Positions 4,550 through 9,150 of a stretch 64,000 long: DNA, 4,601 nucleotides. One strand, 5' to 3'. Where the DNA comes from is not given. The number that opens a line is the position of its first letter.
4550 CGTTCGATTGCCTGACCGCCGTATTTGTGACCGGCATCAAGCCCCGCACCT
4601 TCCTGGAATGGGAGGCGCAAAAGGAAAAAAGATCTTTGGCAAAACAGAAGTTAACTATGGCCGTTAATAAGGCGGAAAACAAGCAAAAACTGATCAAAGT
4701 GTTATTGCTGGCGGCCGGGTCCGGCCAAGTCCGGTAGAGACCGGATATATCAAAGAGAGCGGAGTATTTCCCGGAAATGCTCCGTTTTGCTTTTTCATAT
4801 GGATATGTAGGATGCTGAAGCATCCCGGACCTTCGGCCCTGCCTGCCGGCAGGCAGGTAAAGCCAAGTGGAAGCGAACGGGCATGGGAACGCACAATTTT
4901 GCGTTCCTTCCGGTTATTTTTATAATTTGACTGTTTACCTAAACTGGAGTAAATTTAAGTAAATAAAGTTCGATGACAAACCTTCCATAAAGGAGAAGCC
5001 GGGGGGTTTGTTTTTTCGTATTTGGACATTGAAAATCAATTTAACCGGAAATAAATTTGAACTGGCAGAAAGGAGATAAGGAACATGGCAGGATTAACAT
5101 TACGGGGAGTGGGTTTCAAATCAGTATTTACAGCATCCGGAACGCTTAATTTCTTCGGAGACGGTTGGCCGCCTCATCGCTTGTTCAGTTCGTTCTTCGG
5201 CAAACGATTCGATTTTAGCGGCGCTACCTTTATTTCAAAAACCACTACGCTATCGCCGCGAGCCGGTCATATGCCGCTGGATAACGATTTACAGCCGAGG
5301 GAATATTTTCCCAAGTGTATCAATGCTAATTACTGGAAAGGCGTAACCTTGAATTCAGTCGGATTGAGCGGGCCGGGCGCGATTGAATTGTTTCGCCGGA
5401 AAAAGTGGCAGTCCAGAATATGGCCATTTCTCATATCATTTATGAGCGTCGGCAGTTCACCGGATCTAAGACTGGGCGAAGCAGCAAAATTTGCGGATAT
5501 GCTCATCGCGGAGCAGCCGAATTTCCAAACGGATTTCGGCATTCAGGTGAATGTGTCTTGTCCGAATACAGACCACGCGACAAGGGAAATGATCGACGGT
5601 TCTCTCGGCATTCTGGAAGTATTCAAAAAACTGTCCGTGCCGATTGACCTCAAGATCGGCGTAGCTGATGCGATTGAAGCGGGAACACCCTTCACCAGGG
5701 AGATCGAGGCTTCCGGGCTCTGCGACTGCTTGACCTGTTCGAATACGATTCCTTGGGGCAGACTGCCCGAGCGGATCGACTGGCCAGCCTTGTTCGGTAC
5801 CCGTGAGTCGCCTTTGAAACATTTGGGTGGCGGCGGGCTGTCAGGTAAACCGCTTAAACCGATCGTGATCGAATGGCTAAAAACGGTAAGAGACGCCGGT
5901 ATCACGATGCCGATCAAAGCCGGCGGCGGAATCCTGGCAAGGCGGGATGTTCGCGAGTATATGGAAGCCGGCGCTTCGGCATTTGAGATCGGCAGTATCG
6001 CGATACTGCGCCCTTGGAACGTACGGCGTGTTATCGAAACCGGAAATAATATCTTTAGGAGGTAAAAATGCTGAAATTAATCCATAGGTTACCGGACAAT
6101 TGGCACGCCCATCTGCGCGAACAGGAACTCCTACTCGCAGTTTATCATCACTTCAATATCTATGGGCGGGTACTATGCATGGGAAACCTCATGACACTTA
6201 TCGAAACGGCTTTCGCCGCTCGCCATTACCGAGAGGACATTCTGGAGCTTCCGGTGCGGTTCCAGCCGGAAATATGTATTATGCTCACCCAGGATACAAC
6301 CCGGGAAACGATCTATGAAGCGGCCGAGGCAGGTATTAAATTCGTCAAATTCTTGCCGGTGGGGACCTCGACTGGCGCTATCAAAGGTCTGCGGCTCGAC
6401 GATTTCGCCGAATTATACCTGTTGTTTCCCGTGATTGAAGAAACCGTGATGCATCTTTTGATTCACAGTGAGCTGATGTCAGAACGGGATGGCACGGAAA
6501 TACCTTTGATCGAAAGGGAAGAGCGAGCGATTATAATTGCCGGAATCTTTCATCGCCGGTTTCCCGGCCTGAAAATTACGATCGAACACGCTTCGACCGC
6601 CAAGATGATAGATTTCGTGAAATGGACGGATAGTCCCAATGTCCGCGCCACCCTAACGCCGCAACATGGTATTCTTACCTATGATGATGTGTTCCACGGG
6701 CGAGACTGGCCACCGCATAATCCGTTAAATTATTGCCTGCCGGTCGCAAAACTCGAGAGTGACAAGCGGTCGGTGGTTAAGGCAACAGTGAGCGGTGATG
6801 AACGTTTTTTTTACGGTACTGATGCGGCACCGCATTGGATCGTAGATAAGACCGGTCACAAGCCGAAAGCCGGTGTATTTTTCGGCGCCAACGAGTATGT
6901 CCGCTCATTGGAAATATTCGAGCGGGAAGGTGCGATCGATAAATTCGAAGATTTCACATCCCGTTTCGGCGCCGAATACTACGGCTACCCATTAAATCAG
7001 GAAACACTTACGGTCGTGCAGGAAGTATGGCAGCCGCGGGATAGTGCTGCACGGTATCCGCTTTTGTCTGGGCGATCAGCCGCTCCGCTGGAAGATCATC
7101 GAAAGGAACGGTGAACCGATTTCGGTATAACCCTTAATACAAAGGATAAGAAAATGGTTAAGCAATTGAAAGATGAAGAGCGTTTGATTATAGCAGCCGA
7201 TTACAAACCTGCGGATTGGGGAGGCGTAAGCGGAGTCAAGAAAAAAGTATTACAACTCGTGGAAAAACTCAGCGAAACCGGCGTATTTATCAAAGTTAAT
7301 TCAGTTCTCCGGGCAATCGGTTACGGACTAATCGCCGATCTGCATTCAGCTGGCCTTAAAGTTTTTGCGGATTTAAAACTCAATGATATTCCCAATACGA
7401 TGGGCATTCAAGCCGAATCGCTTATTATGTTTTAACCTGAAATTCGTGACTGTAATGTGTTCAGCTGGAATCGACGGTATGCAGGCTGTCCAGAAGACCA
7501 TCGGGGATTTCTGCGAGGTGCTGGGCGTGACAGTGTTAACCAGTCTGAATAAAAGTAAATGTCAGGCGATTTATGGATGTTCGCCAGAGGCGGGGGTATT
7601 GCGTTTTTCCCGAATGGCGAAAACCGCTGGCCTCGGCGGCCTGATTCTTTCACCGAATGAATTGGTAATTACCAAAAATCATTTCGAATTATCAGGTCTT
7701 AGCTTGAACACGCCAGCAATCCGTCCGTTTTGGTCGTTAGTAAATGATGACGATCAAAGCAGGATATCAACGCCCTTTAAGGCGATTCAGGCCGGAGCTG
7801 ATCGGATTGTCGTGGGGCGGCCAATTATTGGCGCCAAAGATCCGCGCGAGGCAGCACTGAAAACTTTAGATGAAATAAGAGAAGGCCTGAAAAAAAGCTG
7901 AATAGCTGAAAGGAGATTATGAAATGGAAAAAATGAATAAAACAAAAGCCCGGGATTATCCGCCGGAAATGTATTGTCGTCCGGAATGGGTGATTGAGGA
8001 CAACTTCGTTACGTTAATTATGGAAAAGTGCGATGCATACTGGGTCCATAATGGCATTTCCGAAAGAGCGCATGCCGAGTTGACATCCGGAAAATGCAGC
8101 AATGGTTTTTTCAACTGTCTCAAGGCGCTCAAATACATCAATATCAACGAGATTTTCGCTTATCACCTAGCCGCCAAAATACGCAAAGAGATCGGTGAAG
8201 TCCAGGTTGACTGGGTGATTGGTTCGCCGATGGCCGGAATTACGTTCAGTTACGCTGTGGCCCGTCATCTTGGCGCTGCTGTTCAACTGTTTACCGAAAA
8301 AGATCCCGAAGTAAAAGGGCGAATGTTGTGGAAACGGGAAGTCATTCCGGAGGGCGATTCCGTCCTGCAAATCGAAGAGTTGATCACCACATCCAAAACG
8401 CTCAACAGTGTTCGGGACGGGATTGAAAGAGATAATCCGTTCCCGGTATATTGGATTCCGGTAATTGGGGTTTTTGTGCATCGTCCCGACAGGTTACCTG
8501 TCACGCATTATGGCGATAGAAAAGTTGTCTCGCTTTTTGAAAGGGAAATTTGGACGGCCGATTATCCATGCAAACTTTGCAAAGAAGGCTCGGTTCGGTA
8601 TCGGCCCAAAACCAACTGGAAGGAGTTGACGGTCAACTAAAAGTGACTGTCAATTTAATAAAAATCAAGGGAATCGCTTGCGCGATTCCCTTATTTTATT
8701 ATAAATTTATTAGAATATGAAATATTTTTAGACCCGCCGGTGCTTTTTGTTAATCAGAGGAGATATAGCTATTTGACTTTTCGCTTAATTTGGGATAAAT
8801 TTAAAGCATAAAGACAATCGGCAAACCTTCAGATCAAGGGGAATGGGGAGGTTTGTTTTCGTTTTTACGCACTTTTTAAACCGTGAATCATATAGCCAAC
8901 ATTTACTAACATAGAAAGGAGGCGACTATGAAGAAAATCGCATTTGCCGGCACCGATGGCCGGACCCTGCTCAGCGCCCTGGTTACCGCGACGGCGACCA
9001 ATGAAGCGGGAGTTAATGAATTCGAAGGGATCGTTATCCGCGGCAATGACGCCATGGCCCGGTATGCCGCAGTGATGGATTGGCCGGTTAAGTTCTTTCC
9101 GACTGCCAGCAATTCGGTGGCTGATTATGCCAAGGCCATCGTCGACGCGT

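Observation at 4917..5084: Conserved promoter plus hairpin/U-tract leader upstream of the pyr cluster (copy A), shared only with the PurD-like gene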

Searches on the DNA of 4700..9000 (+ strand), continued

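Call 72: search_rna_families(sources=[L003, L169, L164, L162], threshold=evalue, max_evalue=1)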
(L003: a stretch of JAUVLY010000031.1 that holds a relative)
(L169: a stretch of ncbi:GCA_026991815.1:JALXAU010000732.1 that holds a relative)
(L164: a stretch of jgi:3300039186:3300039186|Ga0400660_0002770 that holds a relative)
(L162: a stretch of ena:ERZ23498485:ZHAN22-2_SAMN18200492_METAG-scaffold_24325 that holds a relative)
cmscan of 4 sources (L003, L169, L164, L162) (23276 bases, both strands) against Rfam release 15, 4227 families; matches with E-value up to 1: 4.
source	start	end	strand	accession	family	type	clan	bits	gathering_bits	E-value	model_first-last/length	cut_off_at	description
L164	3279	3334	+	RF00506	Thr_leader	Cis-reg; leader;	-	25.3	55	0.63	1-118/118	no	Threonine operon leader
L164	3251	3337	+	RF00558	L20_leader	Cis-reg; leader;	-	24.6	58.7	0.57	1-127/127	no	Ribosomal protein L20 leader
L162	3300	3404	+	RF00452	MIR172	Gene; miRNA;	-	22.5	70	0.91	1-114/114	no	mir-172 microRNA precursor family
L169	3893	4070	+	RF02142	HOXA11-AS1_6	Gene; lncRNA;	-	22.3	50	0.67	1-179/179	no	HOXA11 antisense RNA 1 conserved region 6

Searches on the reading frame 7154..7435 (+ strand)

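Call 6: search_protein_families(library=pfam, proteins=[window:7154-7435:+])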
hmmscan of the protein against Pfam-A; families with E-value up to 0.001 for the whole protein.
window:7154-7435:+ (93 aa): 1 family
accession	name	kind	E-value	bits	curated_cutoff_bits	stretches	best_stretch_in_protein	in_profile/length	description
PF00215.30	OMPdecase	-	4e-12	46.9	27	1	10-89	2-73/221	Orotidine 5'-phosphate decarboxylase / HUMPS family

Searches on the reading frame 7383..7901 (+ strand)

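Call 6: search_protein_families(library=pfam, proteins=[window:7383-7901:+])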
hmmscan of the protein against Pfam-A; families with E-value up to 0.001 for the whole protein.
window:7383-7901:+ (172 aa): 1 family
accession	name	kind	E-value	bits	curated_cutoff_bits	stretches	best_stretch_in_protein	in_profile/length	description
PF00215.30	OMPdecase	-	1.5e-18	68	27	1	20-159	80-219/221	Orotidine 5'-phosphate decarboxylase / HUMPS family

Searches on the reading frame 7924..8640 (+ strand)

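Call 6: search_protein_families(library=pfam, proteins=[window:7924-8640:+])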
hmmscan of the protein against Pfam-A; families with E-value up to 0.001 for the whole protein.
window:7924-8640:+ (238 aa): 1 family
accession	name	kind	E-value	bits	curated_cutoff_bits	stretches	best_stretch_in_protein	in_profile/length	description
PF00156.33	Pribosyltran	-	0.00063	19.5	26.3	1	81-172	17-115/158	Phosphoribosyl transferase domain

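Call 46: search_protein_families(library=ncbifam, proteins=[window:7924-8640:+], max_evalue=0.01)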
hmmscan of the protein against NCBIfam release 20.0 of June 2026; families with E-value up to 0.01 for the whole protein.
window:7924-8640:+ (238 aa): 4 families
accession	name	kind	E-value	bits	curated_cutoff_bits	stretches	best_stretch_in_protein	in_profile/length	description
TIGR01367.1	pyrE_Therm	equivalog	7.2e-12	45.3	150.25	1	47-162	13-123/187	orotate phosphoribosyltransferase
NF001729.0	PRK00455.1-3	equivalog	6.9e-10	38.7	245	1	52-159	35-141/231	orotate phosphoribosyltransferase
TIGR00336.1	pyrE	equivalog_domain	4e-05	23.4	106.8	1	52-163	15-127/173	orotate phosphoribosyltransferase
NF004689.0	PRK06031.1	equivalog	0.00021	20.6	175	1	81-118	71-108/233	phosphoribosyltransferase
